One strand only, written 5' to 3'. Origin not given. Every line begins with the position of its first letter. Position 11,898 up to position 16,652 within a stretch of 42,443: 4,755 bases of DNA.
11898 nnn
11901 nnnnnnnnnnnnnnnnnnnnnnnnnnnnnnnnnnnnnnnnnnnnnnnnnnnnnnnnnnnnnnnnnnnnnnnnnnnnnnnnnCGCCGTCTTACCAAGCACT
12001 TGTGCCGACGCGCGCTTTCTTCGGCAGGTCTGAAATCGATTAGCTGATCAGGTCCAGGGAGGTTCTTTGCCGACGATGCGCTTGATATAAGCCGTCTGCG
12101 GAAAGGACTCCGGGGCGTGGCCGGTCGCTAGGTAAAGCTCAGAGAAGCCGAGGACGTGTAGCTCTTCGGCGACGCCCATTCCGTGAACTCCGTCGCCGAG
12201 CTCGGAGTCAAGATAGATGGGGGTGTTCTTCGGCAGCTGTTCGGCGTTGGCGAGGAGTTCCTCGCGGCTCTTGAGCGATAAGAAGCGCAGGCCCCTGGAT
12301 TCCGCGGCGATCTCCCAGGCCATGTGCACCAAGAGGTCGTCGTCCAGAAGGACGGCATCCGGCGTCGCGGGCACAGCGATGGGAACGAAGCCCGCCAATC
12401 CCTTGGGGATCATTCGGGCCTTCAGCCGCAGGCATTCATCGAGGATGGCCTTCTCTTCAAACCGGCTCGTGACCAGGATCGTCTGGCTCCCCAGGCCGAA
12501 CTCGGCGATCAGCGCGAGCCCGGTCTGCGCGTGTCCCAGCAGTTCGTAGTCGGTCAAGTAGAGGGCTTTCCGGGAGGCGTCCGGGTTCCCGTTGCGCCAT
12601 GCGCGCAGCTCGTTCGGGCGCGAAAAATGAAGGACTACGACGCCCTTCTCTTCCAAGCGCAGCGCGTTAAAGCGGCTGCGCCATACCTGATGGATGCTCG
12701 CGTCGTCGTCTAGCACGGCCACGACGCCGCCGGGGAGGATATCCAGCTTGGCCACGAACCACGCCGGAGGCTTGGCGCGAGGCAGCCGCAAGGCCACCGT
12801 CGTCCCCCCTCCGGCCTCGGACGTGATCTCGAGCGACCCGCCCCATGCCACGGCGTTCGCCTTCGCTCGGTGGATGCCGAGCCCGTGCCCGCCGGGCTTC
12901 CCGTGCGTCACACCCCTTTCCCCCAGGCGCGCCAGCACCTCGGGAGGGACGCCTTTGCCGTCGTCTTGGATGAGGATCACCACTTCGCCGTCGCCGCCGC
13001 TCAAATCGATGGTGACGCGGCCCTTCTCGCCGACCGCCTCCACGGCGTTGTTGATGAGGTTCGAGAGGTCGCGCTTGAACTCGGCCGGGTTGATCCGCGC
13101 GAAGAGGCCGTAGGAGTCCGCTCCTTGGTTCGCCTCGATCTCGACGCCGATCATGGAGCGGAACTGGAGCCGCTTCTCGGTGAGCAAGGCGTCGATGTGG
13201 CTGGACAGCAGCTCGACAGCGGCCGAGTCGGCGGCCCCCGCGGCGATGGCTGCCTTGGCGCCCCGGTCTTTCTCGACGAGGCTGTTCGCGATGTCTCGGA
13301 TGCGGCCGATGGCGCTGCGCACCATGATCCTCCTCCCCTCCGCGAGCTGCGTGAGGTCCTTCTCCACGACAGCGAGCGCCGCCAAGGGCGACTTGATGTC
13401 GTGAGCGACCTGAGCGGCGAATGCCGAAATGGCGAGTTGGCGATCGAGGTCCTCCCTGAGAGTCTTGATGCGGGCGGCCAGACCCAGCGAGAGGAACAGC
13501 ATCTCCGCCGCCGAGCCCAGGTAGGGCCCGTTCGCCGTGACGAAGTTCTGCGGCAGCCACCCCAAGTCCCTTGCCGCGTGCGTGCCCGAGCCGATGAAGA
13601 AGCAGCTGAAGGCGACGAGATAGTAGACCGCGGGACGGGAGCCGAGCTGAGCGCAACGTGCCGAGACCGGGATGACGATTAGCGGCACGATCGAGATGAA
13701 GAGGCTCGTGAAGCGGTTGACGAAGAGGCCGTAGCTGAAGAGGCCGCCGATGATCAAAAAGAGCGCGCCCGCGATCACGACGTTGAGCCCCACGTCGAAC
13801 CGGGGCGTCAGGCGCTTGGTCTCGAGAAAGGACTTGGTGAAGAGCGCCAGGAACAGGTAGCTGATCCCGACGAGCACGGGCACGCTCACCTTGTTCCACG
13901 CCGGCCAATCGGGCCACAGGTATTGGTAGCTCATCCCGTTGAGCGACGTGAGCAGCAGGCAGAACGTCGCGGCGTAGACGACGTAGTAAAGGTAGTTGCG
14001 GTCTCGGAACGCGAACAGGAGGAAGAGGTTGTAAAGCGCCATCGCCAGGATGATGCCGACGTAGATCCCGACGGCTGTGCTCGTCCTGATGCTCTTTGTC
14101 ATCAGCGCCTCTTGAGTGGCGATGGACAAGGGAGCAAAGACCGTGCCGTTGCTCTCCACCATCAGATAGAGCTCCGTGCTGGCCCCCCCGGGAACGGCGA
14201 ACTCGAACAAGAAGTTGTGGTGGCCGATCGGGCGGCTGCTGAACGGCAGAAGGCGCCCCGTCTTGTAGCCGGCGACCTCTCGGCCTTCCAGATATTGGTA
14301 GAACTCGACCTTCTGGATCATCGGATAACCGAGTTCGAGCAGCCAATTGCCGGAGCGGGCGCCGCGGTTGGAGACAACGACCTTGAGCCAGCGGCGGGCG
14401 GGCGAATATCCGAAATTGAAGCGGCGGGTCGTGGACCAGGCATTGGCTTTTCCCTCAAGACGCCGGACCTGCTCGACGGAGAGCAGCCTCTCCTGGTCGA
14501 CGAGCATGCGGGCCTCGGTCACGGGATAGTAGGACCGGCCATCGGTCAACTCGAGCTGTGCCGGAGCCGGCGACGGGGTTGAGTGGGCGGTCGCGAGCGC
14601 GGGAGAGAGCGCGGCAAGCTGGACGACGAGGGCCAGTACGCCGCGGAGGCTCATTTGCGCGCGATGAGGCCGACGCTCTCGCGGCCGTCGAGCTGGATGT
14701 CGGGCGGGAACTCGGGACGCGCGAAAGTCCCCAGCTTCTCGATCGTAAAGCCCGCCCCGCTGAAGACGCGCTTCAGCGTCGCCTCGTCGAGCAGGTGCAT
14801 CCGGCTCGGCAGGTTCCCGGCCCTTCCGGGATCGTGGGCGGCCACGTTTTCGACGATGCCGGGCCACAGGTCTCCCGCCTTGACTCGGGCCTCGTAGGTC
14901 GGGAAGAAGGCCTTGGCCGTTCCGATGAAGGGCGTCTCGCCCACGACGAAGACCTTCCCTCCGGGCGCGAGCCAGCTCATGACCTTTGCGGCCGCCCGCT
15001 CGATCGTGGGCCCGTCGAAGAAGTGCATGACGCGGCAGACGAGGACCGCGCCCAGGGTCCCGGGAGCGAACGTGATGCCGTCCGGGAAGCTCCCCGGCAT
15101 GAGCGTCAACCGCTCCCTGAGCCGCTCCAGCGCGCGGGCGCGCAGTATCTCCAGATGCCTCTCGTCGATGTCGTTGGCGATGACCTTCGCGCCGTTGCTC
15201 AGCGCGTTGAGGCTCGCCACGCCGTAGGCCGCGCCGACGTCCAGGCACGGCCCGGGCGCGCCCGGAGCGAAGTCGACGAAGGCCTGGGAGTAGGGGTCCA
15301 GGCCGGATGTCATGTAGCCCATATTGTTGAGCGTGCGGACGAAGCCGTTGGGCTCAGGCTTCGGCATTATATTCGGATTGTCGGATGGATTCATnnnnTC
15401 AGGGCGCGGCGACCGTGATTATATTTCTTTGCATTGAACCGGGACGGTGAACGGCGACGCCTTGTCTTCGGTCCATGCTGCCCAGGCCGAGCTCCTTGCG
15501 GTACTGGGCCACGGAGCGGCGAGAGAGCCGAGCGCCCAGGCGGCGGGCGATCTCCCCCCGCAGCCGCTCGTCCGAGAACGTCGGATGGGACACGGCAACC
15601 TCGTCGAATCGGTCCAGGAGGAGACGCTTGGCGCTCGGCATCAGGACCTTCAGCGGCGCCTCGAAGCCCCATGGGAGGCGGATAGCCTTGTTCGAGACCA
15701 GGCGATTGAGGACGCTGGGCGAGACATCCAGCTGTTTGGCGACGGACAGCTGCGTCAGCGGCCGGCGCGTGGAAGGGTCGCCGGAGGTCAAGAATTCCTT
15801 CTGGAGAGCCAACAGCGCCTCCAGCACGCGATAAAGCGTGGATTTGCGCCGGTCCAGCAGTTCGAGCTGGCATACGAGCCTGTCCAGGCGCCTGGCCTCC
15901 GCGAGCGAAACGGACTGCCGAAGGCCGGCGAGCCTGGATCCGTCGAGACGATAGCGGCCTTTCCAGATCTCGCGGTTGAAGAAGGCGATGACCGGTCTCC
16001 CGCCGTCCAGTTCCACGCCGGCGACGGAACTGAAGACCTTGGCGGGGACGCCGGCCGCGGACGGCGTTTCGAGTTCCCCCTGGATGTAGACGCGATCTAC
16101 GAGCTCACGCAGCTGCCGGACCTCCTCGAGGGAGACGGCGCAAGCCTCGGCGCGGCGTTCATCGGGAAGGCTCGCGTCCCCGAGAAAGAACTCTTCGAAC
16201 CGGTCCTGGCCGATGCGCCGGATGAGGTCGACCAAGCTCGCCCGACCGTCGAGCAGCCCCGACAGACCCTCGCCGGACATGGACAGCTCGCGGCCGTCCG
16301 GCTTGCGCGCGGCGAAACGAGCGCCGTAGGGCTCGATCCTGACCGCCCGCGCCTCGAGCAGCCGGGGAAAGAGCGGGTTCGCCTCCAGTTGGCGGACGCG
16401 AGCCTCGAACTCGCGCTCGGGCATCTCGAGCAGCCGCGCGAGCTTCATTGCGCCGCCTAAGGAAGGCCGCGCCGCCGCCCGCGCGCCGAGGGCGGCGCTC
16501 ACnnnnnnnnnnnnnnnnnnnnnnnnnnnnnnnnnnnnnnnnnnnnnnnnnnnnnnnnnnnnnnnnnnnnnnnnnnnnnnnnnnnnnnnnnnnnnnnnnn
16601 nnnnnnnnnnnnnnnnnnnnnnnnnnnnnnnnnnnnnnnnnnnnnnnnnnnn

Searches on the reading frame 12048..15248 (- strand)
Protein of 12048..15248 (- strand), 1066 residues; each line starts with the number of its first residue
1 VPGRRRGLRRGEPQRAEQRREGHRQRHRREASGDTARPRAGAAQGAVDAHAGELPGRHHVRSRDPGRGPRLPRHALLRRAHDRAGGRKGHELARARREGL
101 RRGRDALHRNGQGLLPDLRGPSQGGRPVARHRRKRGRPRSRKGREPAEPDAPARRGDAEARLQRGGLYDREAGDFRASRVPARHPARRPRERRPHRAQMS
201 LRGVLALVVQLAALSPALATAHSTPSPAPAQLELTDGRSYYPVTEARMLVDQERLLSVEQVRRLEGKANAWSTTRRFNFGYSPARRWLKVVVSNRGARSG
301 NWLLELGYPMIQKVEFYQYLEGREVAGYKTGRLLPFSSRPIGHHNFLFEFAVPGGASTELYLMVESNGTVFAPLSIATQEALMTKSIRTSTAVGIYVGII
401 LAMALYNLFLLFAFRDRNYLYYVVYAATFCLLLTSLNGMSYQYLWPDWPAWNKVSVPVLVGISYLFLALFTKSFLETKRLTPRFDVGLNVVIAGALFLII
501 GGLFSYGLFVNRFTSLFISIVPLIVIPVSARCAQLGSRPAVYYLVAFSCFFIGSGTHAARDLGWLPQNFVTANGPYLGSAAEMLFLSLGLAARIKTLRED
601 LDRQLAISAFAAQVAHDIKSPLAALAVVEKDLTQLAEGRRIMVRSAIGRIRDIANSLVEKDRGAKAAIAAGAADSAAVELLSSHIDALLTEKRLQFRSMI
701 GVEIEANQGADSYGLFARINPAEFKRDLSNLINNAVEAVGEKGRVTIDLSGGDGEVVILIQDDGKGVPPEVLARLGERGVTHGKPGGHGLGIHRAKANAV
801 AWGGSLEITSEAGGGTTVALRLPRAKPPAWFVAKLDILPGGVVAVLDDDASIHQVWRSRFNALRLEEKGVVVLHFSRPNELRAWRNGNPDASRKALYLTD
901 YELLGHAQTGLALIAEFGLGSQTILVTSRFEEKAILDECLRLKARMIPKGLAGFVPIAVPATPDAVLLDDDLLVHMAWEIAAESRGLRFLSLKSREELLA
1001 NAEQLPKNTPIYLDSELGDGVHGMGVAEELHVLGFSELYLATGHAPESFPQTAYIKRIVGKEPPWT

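Call 10: search_protein_families(library=pfam, proteins=[window:12048-15248:-])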
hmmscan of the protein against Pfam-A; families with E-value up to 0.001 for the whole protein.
window:12048-15248:- (1066 aa): 5 families
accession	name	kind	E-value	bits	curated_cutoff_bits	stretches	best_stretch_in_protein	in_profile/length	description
PF07695.17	7TMR-DISM_7TM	-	7.8e-47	160.3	29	1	393-593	5-205/205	7TM diverse intracellular signalling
PF07696.17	7TMR-DISMED2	-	1.2e-28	100.2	22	1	246-377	4-135/136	7TMR-DISM extracellular 2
PF02518.31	HATPase_c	-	2e-20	73.7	26.4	1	726-825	8-110/111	Histidine kinase-, DNA gyrase B-, and HSP90-like ATPase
PF13581.12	HATPase_c_2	-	3.3e-05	24.3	27.4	1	732-820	40-125/127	Histidine kinase-like ATPase domain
PF14501.12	HATPase_c_5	-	0.00053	20.3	22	1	720-811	2-91/102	GHKL domain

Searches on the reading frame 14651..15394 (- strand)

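Call 38: search_protein_families(library=pfam, proteins=[window:14651-15394:-], max_evalue=0.01)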
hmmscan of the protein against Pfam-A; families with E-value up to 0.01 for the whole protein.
window:14651-15394:- (247 aa): 4 families
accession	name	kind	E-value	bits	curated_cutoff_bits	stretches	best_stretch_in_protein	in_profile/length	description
PF13649.12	Methyltransf_25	-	1.2e-09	39.1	27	1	51-146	2-97/97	Methyltransferase domain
PF08241.18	Methyltransf_11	-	1.2e-07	32.7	21.2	1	51-149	1-94/95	Methyltransferase domain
PF08242.18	Methyltransf_12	-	1.6e-06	29.2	30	1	51-147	1-97/98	Methyltransferase domain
PF13489.12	Methyltransf_23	-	9.7e-05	22.6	27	1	44-220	20-163/164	Methyltransferase domain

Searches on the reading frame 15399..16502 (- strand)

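Call 10: search_protein_families(library=pfam, proteins=[window:15399-16502:-])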
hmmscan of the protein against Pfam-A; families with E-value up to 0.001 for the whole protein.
window:15399-16502:- (367 aa): 1 family
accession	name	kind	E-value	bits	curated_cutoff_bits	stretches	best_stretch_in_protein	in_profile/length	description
PF04552.19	Sigma54_DBD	-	6.4e-17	62.2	22.8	1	214-346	16-158/160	Sigma-54, DNA binding domain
